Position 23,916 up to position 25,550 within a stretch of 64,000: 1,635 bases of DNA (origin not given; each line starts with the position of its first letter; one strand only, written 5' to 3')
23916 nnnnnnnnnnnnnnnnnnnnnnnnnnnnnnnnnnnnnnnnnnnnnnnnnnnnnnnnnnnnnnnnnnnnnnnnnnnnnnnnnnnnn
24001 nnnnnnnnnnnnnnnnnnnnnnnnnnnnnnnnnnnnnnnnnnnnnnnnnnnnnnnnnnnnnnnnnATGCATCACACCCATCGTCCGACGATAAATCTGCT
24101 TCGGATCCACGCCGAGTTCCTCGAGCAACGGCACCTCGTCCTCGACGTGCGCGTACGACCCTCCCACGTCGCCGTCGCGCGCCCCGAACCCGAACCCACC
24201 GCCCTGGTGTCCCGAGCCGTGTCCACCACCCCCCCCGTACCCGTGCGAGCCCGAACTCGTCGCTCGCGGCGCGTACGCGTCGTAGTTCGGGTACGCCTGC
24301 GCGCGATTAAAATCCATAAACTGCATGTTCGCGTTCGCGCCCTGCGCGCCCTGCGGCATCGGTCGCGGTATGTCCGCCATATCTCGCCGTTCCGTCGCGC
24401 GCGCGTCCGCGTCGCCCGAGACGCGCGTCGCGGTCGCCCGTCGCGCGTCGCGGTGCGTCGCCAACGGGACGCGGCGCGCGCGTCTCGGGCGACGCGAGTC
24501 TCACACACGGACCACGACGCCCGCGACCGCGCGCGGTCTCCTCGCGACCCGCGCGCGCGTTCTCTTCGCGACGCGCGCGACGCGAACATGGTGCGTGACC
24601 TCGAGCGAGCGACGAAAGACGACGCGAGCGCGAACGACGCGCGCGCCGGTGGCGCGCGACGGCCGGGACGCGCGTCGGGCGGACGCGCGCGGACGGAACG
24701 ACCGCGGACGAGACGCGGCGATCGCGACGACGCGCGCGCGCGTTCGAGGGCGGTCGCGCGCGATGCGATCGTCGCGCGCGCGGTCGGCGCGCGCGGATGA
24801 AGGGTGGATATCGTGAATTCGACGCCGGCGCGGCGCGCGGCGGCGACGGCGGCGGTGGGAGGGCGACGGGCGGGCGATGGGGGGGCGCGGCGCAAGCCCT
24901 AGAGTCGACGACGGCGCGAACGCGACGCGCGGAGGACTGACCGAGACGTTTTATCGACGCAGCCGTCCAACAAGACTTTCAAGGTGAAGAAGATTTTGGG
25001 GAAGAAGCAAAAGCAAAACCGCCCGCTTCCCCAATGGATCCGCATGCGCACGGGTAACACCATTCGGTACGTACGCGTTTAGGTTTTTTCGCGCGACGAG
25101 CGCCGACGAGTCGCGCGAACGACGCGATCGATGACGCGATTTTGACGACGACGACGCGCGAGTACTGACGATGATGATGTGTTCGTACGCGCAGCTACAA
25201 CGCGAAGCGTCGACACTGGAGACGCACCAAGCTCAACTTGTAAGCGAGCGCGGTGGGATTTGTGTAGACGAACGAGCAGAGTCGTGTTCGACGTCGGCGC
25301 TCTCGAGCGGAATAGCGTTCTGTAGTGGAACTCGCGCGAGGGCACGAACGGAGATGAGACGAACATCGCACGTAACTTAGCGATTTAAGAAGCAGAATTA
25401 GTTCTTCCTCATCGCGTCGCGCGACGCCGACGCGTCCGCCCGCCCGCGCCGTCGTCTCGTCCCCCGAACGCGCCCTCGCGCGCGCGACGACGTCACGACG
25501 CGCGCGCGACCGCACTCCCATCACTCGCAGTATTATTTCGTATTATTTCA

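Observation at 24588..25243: Ribosomal protein L39e hidden in three exons with an ATG-only first exon; invisible to ORF scanning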

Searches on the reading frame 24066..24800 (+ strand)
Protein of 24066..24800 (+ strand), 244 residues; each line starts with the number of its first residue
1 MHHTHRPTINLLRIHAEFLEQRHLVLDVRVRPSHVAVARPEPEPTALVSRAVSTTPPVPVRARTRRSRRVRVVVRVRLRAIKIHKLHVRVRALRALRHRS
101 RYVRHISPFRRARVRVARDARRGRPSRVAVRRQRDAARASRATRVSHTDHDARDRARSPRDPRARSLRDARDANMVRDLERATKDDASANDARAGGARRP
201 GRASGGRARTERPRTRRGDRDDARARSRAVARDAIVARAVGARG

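Call 36: search_protein_families(library=pfam, proteins=[window:24066-24800:+], max_evalue=0.01)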
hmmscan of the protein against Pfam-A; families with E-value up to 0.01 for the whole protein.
window:24066-24800:+ (244 aa): 0 families

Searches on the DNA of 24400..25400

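Call 44: search_rna_families(source=window, start=24400, end=25400, threshold=evalue, max_evalue=1)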
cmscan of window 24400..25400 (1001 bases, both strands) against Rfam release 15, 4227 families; matches with E-value up to 1: 0.
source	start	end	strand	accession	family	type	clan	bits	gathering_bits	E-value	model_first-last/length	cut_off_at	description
